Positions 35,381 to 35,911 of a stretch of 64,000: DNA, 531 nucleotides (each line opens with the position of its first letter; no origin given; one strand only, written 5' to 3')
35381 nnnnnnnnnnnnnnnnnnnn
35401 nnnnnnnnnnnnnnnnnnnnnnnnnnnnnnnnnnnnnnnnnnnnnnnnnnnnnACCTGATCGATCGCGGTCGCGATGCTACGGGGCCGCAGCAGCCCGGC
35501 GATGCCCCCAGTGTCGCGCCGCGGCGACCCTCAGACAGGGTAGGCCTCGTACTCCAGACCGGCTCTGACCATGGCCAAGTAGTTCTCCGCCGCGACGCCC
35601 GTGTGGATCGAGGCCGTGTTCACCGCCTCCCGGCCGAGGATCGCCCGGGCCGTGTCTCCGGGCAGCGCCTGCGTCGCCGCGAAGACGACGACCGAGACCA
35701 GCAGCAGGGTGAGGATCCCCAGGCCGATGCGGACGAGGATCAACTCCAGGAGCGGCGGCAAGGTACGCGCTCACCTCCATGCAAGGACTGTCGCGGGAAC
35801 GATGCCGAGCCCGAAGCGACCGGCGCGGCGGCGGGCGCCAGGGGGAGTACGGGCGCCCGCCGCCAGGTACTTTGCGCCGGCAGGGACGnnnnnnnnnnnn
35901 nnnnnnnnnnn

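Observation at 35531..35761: In-frame chimeric gene remnant marks a deletion that removed a second opp permease/ATPase set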

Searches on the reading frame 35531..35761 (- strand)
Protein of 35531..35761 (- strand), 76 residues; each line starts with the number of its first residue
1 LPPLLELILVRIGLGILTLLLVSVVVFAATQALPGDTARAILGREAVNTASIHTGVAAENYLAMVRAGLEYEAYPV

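Call 7: search_protein_families(library=pfam, proteins=[window:35531-35761:-], max_evalue=0.01)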
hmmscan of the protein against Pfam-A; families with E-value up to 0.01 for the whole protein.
window:35531-35761:- (76 aa): 1 family
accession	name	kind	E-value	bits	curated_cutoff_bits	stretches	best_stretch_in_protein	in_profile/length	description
PF19300.4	BPD_transp_1_N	-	0.0019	18.8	23.8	1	5-47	2-44/114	Binding-prot-dependent transport system membrane comp, N-term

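Call 10: find_encoding_contigs(protein=window:35531-35761:-, flank=10000, max_places=10)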
Protein window:35531-35761:- (76 aa): no gene with exactly this product is on record in the collection.

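Call 44: find_homologous_proteins(query=window:35531-35761:-, max_evalue=0.001)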
Query window:35531-35761:- (76 aa): 54 proteins with E <= 0.001 among 56 candidates.
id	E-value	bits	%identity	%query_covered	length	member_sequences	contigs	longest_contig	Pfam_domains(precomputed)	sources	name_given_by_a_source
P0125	5.1e-35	136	92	100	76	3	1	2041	-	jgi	jgi:ABC-type dipeptide/oligopeptide/nickel transport system permease component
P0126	3.4e-17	80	86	66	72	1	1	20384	-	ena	-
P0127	5.4e-17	79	88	63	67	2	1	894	PF19300.5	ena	-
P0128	8.3e-17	79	82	66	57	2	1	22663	-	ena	-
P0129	1.3e-16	78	89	50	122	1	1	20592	PF19300.5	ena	-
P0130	2.5e-16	77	82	66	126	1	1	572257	PF19300.5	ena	-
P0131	7.5e-16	76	82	66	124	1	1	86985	PF19300.5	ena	-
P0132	9.3e-16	75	82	66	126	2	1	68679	PF19300.5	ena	-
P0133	1.3e-14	72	76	66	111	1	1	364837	PF19300.5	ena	-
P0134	4.1e-14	70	83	62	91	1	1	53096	PF19300.5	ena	-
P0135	1.1e-13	69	86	57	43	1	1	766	-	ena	-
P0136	1.6e-13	68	76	66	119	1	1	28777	PF19300.5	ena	-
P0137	2.4e-13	68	77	62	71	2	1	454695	PF19300.5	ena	-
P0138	3.2e-13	67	80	61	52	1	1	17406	-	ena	-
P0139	3.6e-13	67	81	62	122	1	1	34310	PF19300.5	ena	-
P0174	6.7e-5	41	83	38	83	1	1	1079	PF01208.24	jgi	jgi:uroporphyrinogen decarboxylase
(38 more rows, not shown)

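Call 46: find_encoding_contigs(protein=P0174, flank=10000, max_places=3)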
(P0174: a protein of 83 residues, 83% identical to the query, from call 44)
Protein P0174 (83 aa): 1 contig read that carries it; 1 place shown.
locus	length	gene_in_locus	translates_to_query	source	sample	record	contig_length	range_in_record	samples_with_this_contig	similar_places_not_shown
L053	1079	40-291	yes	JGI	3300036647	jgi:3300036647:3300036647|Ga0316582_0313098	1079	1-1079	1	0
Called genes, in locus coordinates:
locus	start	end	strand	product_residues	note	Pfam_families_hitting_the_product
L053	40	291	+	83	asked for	PF01208:URO-D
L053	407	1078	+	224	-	?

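Call 66: list_cluster_members(proteins=[P0125, P0001])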
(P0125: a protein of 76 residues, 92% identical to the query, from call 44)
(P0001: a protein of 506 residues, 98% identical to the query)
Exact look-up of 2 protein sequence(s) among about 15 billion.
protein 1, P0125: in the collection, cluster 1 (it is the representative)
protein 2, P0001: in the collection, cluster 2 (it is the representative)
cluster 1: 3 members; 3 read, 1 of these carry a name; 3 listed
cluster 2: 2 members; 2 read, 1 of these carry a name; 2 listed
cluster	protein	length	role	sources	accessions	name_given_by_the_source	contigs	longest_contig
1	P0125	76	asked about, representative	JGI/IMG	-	ABC-type dipeptide/oligopeptide/nickel transport system permease component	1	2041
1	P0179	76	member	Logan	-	-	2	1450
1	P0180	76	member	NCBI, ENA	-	-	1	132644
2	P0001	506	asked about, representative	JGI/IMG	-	peptide/nickel transport system substrate-binding protein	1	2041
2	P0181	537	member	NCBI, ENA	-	-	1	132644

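Call 68: find_encoding_contigs(protein=P0179, flank=10000, max_places=4)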
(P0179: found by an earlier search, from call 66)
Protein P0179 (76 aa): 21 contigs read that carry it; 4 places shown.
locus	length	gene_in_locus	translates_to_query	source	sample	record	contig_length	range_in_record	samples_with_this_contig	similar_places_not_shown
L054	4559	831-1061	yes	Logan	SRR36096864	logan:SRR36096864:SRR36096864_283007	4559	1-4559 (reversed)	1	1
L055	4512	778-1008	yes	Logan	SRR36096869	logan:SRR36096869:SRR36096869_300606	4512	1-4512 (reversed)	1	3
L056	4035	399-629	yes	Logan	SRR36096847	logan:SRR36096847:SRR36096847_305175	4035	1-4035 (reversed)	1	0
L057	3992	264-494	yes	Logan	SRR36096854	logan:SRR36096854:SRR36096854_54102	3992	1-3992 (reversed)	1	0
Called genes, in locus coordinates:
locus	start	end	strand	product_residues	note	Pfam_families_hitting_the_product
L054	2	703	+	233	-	?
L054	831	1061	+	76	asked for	-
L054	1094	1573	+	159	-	PF02310:B12-binding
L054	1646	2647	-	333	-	PF00389:2-Hacid_dh, PF02826:2-Hacid_dh_C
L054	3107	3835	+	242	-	PF19798:Sulfotransfer_5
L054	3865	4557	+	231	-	?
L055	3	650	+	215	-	?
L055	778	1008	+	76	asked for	-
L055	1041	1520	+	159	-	PF02310:B12-binding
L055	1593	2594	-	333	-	PF00389:2-Hacid_dh, PF02826:2-Hacid_dh_C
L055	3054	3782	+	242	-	PF19798:Sulfotransfer_5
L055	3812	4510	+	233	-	?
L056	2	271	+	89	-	?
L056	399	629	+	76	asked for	-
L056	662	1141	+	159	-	PF02310:B12-binding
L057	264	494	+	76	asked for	-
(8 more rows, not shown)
